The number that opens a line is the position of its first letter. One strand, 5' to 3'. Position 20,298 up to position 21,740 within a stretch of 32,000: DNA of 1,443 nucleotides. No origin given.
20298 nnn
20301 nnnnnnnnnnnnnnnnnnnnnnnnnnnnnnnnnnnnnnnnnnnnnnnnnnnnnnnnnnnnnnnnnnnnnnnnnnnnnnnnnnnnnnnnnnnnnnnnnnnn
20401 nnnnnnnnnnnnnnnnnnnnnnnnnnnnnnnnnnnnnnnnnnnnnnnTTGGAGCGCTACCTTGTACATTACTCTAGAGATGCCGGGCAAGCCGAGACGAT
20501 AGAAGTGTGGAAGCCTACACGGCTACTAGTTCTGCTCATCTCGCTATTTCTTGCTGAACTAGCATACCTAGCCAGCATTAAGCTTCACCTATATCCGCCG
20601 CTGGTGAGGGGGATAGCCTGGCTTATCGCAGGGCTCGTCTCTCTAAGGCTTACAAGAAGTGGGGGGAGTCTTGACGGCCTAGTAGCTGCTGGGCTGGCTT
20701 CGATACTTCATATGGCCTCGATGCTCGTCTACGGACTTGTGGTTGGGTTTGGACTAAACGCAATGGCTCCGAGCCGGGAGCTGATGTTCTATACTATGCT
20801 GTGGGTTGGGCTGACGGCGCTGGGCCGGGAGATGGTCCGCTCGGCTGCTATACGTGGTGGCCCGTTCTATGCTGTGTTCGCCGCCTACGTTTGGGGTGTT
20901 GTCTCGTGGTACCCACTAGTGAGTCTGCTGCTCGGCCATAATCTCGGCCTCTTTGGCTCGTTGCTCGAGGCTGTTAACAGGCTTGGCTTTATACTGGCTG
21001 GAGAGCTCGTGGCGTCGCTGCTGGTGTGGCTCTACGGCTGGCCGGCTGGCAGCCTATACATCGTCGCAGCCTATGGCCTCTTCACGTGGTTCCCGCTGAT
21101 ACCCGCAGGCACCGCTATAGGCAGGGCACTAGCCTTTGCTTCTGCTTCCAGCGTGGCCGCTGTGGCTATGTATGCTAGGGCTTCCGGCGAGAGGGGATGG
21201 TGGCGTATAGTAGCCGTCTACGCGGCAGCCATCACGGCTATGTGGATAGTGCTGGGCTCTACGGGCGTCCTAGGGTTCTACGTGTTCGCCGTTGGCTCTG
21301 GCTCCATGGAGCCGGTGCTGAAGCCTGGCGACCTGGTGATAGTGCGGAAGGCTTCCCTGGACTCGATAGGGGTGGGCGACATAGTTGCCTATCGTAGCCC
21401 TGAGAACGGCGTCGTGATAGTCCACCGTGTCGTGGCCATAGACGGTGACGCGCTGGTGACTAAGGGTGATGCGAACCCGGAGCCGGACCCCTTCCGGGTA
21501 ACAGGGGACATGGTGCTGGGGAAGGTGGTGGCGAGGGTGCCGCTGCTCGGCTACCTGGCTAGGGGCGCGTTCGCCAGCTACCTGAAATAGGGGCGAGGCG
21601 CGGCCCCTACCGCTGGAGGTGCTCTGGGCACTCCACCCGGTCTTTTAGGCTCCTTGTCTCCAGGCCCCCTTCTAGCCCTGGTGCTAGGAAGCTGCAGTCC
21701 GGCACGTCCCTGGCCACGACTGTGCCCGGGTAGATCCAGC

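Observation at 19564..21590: TasA/AbpA-type secreted subunit next to a SipW-type signal peptidase, in an AT-richer patch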

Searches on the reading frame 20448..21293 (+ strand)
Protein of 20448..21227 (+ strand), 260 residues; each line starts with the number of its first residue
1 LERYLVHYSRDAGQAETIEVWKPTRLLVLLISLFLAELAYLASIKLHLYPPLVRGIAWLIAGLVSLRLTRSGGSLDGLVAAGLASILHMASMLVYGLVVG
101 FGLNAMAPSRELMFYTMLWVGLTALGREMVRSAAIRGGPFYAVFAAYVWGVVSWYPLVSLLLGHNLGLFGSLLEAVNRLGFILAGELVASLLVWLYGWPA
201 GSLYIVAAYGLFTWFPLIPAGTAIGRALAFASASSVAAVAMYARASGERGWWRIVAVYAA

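Call 32: search_protein_representatives(protein=window:20448-21227:+)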
Query: 260 residues. Proteins with E-value up to 0.001 (for the whole library): 2; up to 1e-10: 2; up to 1e-30: 2. The best 2 are listed.
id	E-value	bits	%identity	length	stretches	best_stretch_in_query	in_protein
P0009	3.5e-111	387.2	80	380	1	20-260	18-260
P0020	2.9e-31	125.3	84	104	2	171-247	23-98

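Call 37: find_homologous_proteins(query=A3, max_evalue=0.01)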
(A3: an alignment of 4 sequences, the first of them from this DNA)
Query A3 (4 sequences) (282 aa, profile of the alignment): 6 proteins with E <= 0.01 among 8000 candidates.
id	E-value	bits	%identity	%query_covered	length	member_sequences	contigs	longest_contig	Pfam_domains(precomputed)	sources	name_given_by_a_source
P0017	1.6e-106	374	31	6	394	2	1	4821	-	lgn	-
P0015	2.5e-100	354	52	99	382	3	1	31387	PF10502.15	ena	-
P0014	1.6e-95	338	93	100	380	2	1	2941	PF10502.15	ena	-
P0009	1.3e-82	296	81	93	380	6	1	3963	PF10502.15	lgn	-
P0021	8.8e-62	227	22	52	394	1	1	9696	-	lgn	-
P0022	4.2e-37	146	35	13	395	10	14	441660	-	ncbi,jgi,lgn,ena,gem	ncbi:MAG: signal peptidase I [Desulfurococcaceae archaeon]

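Call 38: find_encoding_contigs(protein=P0022, flank=7000, max_places=3)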
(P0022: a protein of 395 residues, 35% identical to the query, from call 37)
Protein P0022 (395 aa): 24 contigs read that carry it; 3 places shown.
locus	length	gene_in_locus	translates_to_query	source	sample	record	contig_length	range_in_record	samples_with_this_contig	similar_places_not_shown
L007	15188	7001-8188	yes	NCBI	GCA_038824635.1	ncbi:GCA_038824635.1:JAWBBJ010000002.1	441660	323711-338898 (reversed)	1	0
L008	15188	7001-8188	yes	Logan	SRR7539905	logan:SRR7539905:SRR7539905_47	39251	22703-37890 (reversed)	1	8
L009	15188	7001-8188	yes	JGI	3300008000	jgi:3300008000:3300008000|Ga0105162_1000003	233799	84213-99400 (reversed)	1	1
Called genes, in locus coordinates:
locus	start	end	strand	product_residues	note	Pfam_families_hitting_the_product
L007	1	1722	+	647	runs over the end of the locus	PF05362:Lon_C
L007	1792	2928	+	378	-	PF01435:Peptidase_M48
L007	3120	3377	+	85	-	PF14947:HTH_45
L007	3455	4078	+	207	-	PF14947:HTH_45, PF24033:DUF7342 (faint), PF14947:HTH_45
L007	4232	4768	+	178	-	-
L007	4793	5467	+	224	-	-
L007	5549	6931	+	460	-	PF17210:SdrD_B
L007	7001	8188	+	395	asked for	-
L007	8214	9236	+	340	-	PF17231:DUF5305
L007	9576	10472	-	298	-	PF22784:PTP-SAK (weak), PF00782:DSPc, PF22785:Tc-R-P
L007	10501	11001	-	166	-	-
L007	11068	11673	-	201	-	PF00352:TBP, PF11858:DUF3378 (faint), PF00352:TBP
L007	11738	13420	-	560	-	PF09843:DUF2070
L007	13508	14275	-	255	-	PF03029:ATP_bind_1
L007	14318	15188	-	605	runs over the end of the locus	PF04675:DNA_ligase_A_N, PF01068:DNA_ligase_A_M, PF04679:DNA_ligase_A_C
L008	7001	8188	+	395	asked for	-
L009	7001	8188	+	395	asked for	-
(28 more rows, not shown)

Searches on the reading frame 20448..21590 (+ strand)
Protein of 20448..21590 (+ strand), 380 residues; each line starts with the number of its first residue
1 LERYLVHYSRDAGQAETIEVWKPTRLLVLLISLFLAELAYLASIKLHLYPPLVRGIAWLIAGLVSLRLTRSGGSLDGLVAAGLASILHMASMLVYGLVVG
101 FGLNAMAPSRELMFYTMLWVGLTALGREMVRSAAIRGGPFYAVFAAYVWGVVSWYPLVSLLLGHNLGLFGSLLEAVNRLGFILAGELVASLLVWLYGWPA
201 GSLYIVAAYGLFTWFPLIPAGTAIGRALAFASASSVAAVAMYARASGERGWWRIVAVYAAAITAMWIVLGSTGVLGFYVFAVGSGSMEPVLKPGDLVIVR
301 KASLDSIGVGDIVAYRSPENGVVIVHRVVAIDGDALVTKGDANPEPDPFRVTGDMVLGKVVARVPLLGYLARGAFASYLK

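Call 3: search_protein_families(library=pfam, proteins=[window:20448-21590:+], max_evalue=1)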
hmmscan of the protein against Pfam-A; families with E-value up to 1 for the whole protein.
window:20448-21590:+ (380 aa): 2 families
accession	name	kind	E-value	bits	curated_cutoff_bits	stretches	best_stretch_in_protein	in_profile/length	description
PF10502.14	Peptidase_S26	-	2.3e-09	37.9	22.9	1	261-341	7-90/168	Signal peptidase, peptidase S26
PF00717.28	Peptidase_S24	-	8.5e-05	22.7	23.3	1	278-361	36-116/116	Peptidase S24-like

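Call 4: search_protein_families(library=ncbifam, proteins=[window:20448-21590:+], max_evalue=1)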
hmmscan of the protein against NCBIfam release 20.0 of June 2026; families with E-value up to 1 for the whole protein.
window:20448-21590:+ (380 aa): 5 families
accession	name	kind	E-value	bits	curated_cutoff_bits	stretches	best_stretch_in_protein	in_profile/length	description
TIGR02228.1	sigpep_I_arch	equivalog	4.5e-23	81.9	51.85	1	260-370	14-129/158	signal peptidase I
NF046067.1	SigPepSipWBacil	equivalog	1.3e-13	50.9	190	1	270-372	31-138/189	signal peptidase I SipW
TIGR02227.1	sigpep_I_bact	equivalog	8.9e-12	45.2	47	1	272-339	15-85/162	signal peptidase I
TIGR02754.1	sod_Ni_protease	equivalog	3.3e-05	24.3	63.25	1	283-346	4-70/90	nickel-type superoxide dismutase maturation protease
NF008114.0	PRK10861.1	equivalog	0.24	10.7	277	0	241-304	50-109/324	signal peptidase I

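Call 24: find_homologous_proteins(query=window:20448-21587:+, max_evalue=0.001)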
Query window:20448-21587:+ (380 aa): 7 proteins with E <= 0.001 among 8000 candidates.
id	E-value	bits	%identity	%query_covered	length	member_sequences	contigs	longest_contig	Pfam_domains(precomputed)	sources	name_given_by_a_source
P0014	1.6e-219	746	93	100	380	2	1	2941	PF10502.15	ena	-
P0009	7.7e-186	636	83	95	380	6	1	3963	PF10502.15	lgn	-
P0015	9.2e-125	435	57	93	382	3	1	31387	PF10502.15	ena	-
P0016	1.3e-15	75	48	27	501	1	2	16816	-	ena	-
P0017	4.6e-14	70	43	31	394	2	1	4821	-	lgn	-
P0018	9.7e-8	50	45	24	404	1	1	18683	PF00717.29,PF10502.15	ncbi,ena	-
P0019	6.1e-7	47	44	24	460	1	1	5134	-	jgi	-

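Call 27: find_encoding_contigs(protein=P0015, flank=10000, max_places=3)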
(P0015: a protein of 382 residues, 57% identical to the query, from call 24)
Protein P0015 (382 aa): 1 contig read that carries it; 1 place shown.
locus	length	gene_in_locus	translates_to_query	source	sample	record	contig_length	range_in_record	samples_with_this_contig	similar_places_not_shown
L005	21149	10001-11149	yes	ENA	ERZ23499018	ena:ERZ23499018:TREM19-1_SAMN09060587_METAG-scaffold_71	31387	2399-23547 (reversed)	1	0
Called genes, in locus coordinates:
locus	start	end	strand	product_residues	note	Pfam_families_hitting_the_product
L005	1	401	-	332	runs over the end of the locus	-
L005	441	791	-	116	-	-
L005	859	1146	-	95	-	-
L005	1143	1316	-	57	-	-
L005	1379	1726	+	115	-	-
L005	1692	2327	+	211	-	PF01914:MarC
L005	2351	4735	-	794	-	PF01326:PPDK_N, PF00391:PEP-utilizers, PF02896:PEP-utilizers_C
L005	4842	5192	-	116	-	-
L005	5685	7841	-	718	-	PF04851:ResIII, PF00270:DEAD, PF00271:Helicase_C (weak), PF21280:Helicase_dom4_arc, PF14520:HHH_5 (weak)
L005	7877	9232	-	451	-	PF01507:PAPS_reduct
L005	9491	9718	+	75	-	-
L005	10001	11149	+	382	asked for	PF10502:Peptidase_S26 (weak)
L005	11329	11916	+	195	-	PF12644:DUF3782, PF07788:PDDEXK_10 (weak)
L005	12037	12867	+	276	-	PF21948:LplA-B_cat, PF03099:BPL_LplA_LipB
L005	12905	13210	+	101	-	-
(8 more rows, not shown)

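Call 39: find_encoding_contigs(protein=P0018, flank=7000, max_places=2)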
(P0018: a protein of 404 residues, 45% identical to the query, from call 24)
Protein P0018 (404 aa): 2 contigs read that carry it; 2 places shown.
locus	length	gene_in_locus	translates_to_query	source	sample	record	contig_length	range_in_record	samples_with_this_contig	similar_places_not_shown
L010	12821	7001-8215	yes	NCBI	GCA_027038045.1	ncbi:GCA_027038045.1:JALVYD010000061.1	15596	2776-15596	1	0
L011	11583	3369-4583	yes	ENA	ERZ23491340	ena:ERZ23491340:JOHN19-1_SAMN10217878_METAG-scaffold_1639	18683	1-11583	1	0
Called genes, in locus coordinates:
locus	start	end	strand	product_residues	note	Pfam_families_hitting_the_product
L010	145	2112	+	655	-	PF04055:Radical_SAM (weak)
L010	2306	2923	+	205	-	-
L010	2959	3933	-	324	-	PF00248:Aldo_ket_red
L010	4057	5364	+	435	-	PF13660:DUF4147, PF05161:MOFRL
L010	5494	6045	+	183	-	-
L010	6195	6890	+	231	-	-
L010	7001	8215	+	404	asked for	PF10502:Peptidase_S26 (weak), PF00717:Peptidase_S24 (weak)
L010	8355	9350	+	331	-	-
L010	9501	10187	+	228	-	PF14947:HTH_45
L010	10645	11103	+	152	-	-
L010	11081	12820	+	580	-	?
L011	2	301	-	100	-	?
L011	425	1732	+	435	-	PF13660:DUF4147, PF05161:MOFRL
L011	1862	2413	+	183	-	-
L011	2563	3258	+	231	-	-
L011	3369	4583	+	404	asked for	PF10502:Peptidase_S26 (weak), PF00717:Peptidase_S24 (weak)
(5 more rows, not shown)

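Call 53: predict_structure(alignment_id=A4)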
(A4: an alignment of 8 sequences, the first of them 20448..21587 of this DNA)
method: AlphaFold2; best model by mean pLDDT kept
length: 380 residues; sequences in the alignment: 8
mean_pLDDT: 60.9   pTM: 0.51
mean pLDDT of the five models: 60.9, 59.8, 58.1, 57.7, 54.5
residues with pLDDT >= 90: 3; 70-90: 120; 50-70: 164; < 50: 93
segments of 3 or more residues with pLDDT < 50: 1-21, 71-78, 99-107, 158-167, 169-178, 213-228, 367-380
pLDDT, mean of each block of 10 residues (from residue 1): 27 35 67 76 70 74 70 47 53 50 47 64 70 68 74 57 48 49 64 65 59 42 47 55 52 55 54 61 60 71 82 83 85 87 78 86 53 31
secondary structure, 60 per line:
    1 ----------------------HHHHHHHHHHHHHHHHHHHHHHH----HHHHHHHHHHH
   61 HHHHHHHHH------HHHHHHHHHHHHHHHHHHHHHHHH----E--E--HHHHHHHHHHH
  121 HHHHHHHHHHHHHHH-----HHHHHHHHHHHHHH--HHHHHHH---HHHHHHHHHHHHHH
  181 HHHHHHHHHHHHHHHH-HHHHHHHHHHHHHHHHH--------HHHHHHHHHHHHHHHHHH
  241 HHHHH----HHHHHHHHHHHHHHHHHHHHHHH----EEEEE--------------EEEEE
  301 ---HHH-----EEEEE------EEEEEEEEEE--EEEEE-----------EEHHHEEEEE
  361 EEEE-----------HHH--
elements in order: H23-45 H50-69 H76-99 H110-135 H141-154 H157-163 H167-196 H198-214 H223-245 H250-272 E277-281 E296-300 E312-316 E323-332 E335-339 E356-364

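Call 57: fold_search(model_id=the predicted structure, library=pdb)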
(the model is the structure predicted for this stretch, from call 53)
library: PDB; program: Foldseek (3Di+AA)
matches with E <= 10: 455; with E <= 0.001: 2
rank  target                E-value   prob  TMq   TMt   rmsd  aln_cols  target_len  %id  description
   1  4n31_A                7.4e-04  1.00  0.22  0.57   2.5       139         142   14  Structure and activity of Streptococcus pyogenes SipA: a signal peptidase homologue essential for pilus polymerisation (released 2014-08-20)
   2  7p2p_A                8.5e-04  1.00  0.23  0.52   6.3       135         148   26  Human Signal Peptidase Complex Paralog A (SPC-A) (released 2021-10-06)
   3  7p2q_A                1.3e-03  1.00  0.24  0.56   5.8       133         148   26  Human Signal Peptidase Complex Paralog C (SPC-C) (released 2021-10-06)
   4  6a2r_A                4.0e-03  1.00  0.19  0.67   2.8        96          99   28  Mycobacterium tuberculosis LexA C-domain II (released 2019-01-23)
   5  6a2s_A                4.6e-03  1.00  0.19  0.62   3.3        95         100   28  Mycobacterium tuberculosis LexA C-domain S160A (released 2019-01-23)
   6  6a2t                  5.0e-03  1.00  0.19  0.67   3.0        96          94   27  Mycobacterium tuberculosis LexA C-domain K197A (released 2019-01-23)
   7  4wvj_A                6.0e-03  1.00  0.22  0.17  15.6       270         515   15  Crystal structure of the Type-I signal peptidase from Staphylococcus aureus (SpsB) in complex with an inhibitor peptid (released 2015-09-23)
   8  4wvh_A                1.0e-02  0.99  0.22  0.16  15.6       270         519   15  Crystal structure of the Type-I signal peptidase from Staphylococcus aureus (SpsB) in complex with a substrate peptide (released 2015-09-23)
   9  4wvi_A                1.7e-02  1.00  0.21  0.15  11.1       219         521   16  Crystal structure of the Type-I signal peptidase from Staphylococcus aureus (SpsB) in complex with a substrate peptide (released 2015-09-23)
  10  1jhf_B                3.1e-02  1.00  0.19  0.58   2.9        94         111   20  LEXA G85D MUTANT (released 2001-09-19)
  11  4wvg_A                4.4e-02  1.00  0.21  0.16  11.0       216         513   14  Crystal structure of the Type-I signal peptidase from Staphylococcus aureus (SpsB). (released 2015-09-23)
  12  3k3r_F                4.7e-02  1.00  0.19  0.38   3.2        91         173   23  Unrefined crystal structure of a LexA-DNA complex (released 2010-08-18)
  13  3jsp_B                7.1e-02  1.00  0.20  0.38   3.1        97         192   20  Classic Protein With a New Twist: crystal structure of a LexA repressor DNA complex (released 2010-08-18)
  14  8gmt_A                7.4e-02  1.00  0.18  0.62   3.6        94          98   23  Structure of UmuD in complex with RecA filament (released 2022-12-21)
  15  1i4v_MODEL_1_A        7.8e-02  0.99  0.18  0.48   5.5       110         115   22  SOLUTION STRUCTURE OF THE UMUD' HOMODIMER (released 2001-08-22)
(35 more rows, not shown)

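Call 59: find_encoding_contigs(protein=P0014, flank=5000, max_places=3)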
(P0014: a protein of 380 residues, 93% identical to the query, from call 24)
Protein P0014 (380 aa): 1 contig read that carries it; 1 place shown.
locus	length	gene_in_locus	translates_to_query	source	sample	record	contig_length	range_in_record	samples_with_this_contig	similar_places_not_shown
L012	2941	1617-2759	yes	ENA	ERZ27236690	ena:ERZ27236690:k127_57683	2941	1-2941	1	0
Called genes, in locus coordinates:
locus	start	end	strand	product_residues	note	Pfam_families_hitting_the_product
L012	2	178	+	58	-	?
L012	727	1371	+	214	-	-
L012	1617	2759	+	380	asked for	PF10502:Peptidase_S26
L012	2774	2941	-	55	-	?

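Call 76: search_protein_families(library=pfam, alignment_id=A4, max_evalue=1)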
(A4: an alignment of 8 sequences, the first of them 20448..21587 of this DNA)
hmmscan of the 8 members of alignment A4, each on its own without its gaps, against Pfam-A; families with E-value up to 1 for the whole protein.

A. member 1, window:20448-21587:+ (380 aa): 2 families
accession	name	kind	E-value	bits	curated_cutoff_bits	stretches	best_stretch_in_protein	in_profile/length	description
PF10502.14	Peptidase_S26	-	2.3e-09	37.9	22.9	1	261-341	7-90/168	Signal peptidase, peptidase S26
PF00717.28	Peptidase_S24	-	8.5e-05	22.7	23.3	1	278-361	36-116/116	Peptidase S24-like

B. families by the number of members that match (of 8 scanned): 6 families
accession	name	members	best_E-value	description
PF10502.14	Peptidase_S26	8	2.3e-09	Signal peptidase, peptidase S26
PF00717.28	Peptidase_S24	8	5.5e-07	Peptidase S24-like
PF15420.11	Abhydrolase_9_N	1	0.12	Alpha/beta-hydrolase family N-terminus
PF04420.19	CHD5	1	0.17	CHD5-like protein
PF11302.14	DUF3104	1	0.22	Protein of unknown function (DUF3104)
PF22798.2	DUF5817_CT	1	0.28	DUF5817, C-terminal domain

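Call 77: search_protein_families(library=ncbifam, alignment_id=A4, max_evalue=1)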
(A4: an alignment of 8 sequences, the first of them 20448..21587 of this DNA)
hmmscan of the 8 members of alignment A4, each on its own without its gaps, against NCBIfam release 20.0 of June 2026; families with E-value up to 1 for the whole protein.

A. member 1, window:20448-21587:+ (380 aa): 5 families
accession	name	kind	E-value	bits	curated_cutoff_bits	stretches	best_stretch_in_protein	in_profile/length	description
TIGR02228.1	sigpep_I_arch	equivalog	4.5e-23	81.9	51.85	1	260-370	14-129/158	signal peptidase I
NF046067.1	SigPepSipWBacil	equivalog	1.3e-13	50.9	190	1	270-372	31-138/189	signal peptidase I SipW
TIGR02227.1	sigpep_I_bact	equivalog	8.9e-12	45.2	47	1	272-339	15-85/162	signal peptidase I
TIGR02754.1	sod_Ni_protease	equivalog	3.3e-05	24.3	63.25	1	283-346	4-70/90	nickel-type superoxide dismutase maturation protease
NF008114.0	PRK10861.1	equivalog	0.24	10.7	277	0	241-304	50-109/324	signal peptidase I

B. families by the number of members that match (of 8 scanned): 9 families
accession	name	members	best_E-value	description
TIGR02228.1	sigpep_I_arch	8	2.2e-26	signal peptidase I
NF046067.1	SigPepSipWBacil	8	5.4e-16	signal peptidase I SipW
TIGR02227.1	sigpep_I_bact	8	8.9e-12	signal peptidase I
TIGR02754.1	sod_Ni_protease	6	2.8e-05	nickel-type superoxide dismutase maturation protease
NF008114.0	PRK10861.1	3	0.067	signal peptidase I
NF048000.1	ECH1013_TF_S24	1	0.021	ECH_1013 family putative transcriptional regulator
NF009311.0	PRK12670.1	1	0.033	putative monovalent cation/H+ antiporter subunit G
TIGR00219.1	mreC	1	0.2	rod shape-determining protein MreC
NF050014.1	HpsJ_like_B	1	0.34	hormogonium polysaccharide biosynthesis protein HpsJ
